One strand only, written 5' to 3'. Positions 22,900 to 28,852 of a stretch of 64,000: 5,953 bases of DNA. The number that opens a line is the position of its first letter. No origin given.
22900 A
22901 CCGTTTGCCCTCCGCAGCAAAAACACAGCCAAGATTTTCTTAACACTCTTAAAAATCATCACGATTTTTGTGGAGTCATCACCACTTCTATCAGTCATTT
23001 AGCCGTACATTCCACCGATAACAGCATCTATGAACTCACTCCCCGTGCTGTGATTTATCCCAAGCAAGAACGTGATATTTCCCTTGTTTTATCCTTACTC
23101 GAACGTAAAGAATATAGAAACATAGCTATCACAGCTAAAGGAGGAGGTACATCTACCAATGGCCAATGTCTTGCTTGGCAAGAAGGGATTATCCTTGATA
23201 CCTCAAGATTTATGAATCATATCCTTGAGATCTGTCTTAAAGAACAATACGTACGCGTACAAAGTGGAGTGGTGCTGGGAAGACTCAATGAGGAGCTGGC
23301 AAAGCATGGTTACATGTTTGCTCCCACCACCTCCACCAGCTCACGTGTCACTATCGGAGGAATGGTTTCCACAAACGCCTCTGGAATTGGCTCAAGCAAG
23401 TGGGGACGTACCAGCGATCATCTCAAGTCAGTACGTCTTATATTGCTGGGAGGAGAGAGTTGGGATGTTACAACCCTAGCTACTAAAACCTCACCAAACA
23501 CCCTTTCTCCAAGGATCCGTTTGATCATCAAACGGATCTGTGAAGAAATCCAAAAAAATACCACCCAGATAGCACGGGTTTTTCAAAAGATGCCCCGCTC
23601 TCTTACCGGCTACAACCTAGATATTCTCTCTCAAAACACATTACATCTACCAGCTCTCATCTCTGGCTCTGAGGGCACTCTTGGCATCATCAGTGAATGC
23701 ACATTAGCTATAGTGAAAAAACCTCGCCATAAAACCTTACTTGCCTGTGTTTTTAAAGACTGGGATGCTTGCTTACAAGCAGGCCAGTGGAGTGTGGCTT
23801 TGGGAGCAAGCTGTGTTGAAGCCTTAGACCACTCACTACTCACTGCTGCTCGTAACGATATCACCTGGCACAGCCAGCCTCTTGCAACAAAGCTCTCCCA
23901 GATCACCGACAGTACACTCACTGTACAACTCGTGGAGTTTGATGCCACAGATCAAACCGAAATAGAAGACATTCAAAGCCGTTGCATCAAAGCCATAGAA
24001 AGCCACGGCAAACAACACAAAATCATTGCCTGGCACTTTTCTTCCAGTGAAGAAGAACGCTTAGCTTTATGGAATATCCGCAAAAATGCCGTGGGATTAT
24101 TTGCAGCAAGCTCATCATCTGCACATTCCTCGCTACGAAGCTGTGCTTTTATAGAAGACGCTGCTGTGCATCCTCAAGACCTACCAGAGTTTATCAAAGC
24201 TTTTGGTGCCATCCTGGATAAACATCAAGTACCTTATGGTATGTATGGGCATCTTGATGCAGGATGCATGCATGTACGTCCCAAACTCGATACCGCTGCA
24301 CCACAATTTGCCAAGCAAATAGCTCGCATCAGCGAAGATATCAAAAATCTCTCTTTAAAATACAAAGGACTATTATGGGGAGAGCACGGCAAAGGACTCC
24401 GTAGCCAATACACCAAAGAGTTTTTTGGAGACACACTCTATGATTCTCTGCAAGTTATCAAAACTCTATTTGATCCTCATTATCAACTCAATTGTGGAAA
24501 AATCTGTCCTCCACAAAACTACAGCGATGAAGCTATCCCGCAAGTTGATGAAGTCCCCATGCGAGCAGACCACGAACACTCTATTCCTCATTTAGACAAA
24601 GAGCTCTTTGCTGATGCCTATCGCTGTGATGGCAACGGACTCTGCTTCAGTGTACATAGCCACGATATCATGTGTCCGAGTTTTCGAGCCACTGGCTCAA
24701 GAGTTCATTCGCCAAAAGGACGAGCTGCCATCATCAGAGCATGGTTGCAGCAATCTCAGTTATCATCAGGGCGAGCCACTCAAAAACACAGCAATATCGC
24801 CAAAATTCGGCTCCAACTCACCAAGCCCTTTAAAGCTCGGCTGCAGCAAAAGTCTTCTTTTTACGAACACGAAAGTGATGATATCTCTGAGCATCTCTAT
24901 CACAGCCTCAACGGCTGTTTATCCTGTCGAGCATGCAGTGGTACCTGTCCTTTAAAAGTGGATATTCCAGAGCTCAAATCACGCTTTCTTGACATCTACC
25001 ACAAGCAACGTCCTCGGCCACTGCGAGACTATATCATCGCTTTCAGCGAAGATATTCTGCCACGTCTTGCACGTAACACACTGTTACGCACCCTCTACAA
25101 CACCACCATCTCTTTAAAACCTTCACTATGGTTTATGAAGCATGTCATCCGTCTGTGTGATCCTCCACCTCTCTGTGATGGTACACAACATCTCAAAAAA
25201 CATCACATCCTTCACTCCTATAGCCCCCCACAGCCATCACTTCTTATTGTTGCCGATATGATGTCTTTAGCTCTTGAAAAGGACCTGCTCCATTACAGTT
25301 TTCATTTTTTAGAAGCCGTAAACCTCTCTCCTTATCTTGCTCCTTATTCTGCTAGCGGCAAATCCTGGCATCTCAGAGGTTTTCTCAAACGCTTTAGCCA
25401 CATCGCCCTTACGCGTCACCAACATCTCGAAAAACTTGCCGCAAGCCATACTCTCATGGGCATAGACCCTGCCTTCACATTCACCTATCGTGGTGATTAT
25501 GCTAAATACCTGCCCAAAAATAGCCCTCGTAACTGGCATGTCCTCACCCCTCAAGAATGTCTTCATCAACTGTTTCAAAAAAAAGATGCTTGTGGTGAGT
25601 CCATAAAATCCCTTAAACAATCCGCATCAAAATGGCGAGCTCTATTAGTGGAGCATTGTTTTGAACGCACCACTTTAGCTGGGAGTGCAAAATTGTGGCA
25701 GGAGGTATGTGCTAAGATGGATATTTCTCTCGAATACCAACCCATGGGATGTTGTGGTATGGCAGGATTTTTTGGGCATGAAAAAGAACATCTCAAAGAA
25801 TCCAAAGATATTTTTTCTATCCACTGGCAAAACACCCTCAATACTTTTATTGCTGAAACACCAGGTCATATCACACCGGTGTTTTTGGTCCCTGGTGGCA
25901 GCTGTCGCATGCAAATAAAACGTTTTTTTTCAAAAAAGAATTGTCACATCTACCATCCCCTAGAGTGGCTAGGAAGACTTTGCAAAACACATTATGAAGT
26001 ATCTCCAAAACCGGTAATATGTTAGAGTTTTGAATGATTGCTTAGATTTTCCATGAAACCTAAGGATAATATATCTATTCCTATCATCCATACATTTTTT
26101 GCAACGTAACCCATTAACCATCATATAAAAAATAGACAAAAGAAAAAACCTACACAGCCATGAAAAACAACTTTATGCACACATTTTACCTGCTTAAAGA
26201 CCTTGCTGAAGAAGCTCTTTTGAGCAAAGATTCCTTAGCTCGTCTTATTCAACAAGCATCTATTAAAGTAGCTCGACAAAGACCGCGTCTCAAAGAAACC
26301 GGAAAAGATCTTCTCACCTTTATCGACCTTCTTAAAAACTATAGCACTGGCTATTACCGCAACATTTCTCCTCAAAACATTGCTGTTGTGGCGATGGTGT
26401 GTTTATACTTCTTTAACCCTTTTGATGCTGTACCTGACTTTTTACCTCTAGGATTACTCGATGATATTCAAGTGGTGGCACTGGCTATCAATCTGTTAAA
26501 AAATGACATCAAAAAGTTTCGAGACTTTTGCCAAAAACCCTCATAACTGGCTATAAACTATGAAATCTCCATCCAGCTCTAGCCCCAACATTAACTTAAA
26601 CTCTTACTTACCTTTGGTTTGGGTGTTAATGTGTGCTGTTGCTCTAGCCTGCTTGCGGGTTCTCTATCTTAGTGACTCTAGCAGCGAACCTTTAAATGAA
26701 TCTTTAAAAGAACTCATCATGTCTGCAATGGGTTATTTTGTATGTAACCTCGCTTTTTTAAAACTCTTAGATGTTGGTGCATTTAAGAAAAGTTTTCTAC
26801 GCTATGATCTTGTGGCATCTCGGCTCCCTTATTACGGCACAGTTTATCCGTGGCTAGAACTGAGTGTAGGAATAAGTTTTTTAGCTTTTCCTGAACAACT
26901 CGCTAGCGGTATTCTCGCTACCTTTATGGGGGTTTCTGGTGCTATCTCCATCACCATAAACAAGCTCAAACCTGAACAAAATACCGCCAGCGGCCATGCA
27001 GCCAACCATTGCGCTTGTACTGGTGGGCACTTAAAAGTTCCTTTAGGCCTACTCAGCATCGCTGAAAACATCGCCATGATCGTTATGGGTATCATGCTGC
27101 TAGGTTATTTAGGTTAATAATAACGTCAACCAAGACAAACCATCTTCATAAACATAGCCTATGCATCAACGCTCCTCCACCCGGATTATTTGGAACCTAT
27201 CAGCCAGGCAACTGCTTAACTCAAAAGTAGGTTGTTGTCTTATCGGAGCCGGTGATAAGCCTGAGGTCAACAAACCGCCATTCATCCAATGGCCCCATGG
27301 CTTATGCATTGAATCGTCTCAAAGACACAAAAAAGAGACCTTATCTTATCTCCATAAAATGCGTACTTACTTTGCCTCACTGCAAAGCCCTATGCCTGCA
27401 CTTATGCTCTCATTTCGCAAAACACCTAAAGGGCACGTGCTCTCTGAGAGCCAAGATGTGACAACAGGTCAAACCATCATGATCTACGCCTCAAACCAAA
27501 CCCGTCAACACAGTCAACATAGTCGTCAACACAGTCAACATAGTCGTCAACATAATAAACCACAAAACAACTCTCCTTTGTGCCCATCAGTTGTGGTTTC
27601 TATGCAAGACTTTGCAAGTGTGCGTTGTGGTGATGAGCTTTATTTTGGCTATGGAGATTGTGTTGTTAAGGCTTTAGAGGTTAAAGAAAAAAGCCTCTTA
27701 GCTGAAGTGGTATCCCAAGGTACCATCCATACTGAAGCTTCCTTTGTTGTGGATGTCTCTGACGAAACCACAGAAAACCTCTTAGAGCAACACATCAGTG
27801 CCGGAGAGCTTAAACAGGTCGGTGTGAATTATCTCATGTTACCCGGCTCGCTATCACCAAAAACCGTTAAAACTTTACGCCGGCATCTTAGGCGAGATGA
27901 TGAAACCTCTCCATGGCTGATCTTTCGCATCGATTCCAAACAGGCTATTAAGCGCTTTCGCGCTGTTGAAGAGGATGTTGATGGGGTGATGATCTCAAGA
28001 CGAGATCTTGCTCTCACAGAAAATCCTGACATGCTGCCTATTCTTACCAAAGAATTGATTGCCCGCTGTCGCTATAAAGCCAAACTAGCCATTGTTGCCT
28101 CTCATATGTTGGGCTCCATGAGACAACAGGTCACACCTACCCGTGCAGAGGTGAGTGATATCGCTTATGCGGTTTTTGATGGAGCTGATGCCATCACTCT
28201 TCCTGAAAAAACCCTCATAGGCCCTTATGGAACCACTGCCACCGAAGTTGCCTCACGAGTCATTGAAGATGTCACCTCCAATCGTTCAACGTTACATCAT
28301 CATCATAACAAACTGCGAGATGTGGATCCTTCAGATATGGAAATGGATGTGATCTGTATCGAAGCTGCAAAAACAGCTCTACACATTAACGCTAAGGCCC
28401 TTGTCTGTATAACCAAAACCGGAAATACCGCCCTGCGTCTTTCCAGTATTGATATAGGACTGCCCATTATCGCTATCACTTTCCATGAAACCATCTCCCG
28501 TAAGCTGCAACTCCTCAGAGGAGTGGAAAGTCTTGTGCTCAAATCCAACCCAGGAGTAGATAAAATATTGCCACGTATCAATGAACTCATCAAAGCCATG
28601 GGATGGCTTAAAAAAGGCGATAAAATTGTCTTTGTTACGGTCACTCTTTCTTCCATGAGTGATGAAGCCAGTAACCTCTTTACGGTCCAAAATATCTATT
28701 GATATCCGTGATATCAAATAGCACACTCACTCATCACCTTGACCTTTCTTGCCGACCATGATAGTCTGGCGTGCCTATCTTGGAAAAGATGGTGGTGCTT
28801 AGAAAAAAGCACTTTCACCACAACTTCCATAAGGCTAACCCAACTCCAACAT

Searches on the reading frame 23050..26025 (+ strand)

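Call 8: search_protein_families(library=pfam, proteins=[window:23050-26025:+], max_evalue=0.01)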
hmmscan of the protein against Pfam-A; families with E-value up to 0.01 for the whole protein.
window:23050-26025:+ (991 aa): 4 families
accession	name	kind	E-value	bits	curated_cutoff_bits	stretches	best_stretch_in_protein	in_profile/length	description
PF02913.24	FAD-oxidase_C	-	3.1e-41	142.2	21.2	1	224-485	1-248/248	FAD linked oxidases, C-terminal domain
PF01565.28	FAD_binding_4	-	9.1e-32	110.1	26.4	1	2-137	5-135/139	FAD binding domain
PF13183.11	Fer4_8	-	3.9e-06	27.7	27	1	523-637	2-68/68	4Fe-4S dicluster domain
PF13534.11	Fer4_17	-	0.0063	17.5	22.2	0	596-638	31-61/61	4Fe-4S dicluster domain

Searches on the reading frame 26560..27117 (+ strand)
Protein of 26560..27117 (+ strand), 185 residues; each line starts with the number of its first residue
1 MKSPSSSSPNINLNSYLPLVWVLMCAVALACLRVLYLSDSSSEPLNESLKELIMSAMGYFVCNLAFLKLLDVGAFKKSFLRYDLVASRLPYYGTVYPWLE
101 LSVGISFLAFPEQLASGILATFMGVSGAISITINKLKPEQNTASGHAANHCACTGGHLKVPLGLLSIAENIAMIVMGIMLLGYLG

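Call 8: search_protein_families(library=pfam, proteins=[window:26560-27117:+], max_evalue=0.01)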
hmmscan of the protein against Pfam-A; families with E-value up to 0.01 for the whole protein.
window:26560-27117:+ (185 aa): 1 family
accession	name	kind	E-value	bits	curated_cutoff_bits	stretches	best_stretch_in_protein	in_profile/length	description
PF07291.16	MauE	-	1.5e-05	25.7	27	1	54-181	9-126/128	Methylamine utilisation protein MauE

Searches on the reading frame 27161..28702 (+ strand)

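Call 8: search_protein_families(library=pfam, proteins=[window:27161-28702:+], max_evalue=0.01)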
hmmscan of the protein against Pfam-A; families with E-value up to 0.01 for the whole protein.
window:27161-28702:+ (513 aa): 2 families
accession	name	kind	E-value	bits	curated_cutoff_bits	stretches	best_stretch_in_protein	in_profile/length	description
PF00224.27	PK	-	1.5e-26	93.8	30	1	151-358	117-325/328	Pyruvate kinase, barrel domain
PF02887.21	PK_C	-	1.3e-21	77.2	28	1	397-495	2-100/114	Pyruvate kinase, alpha/beta domain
